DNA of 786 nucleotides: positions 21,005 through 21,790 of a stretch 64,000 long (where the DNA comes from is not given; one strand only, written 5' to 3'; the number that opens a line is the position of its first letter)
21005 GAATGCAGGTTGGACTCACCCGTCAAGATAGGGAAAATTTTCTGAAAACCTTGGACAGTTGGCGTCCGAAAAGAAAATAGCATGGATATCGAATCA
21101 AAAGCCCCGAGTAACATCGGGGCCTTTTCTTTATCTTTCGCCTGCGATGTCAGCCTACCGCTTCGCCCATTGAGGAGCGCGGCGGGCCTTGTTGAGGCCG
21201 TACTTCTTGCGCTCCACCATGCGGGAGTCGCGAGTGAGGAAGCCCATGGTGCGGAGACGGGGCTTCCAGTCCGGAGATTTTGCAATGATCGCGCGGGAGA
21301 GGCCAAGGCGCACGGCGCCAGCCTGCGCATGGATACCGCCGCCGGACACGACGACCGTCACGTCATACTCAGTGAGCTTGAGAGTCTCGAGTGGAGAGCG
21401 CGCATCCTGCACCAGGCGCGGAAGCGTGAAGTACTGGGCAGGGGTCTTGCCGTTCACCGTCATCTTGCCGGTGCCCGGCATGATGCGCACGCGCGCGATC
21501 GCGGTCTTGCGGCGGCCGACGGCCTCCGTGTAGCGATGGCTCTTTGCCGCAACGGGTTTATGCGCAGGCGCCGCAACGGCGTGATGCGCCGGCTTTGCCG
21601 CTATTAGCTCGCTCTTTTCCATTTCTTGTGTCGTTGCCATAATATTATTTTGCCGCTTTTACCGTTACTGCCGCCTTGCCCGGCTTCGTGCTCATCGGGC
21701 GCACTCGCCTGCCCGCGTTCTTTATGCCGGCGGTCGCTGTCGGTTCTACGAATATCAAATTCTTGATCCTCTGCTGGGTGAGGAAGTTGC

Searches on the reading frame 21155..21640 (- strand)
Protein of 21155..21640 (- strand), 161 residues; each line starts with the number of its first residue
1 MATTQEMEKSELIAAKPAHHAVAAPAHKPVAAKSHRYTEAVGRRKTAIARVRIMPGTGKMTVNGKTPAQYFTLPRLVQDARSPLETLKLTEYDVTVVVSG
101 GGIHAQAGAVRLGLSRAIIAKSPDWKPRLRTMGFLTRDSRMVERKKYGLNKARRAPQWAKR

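Call 15: search_protein_families(library=pfam, proteins=[window:21155-21640:-], max_evalue=0.001)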
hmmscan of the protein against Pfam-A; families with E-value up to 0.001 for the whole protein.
window:21155-21640:- (161 aa): 1 family
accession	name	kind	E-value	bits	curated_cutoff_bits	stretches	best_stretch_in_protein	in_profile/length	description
PF00380.25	Ribosomal_S9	-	2.6e-42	144.6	22.5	1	42-161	1-121/121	Ribosomal protein S9/S16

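Call 16: find_encoding_contigs(protein=window:21155-21640:-, flank=10000, max_places=8)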
Protein window:21155-21640:- (161 aa): 1 contig read that carries it; 1 place shown.
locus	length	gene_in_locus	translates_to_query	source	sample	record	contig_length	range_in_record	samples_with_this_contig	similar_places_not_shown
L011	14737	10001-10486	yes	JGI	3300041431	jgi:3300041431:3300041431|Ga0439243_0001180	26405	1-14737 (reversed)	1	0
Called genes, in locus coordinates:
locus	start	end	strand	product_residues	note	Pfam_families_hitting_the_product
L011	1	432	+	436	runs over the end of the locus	PF03979:Sigma70_r1_1, PF00140:Sigma70_r1_2, PF04542:Sigma70_r2, PF04539:Sigma70_r3, PF04545:Sigma70_r4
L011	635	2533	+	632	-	PF01411:tRNA-synt_2c, PF07973:tRNA_SAD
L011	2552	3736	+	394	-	-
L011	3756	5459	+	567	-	-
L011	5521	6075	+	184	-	-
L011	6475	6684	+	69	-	PF01176:eIF-1a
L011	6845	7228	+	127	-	PF00416:Ribosomal_S13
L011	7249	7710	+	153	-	PF00411:Ribosomal_S11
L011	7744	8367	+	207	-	PF00163:Ribosomal_S4, PF01479:S4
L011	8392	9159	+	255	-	PF01193:RNA_pol_L, PF01000:RNA_pol_A_bac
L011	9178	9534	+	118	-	PF01196:Ribosomal_L17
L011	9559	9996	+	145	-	PF00572:Ribosomal_L13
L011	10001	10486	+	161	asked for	PF00380:Ribosomal_S9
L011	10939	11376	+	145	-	PF15891:Nuc_deoxyri_tr2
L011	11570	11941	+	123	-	-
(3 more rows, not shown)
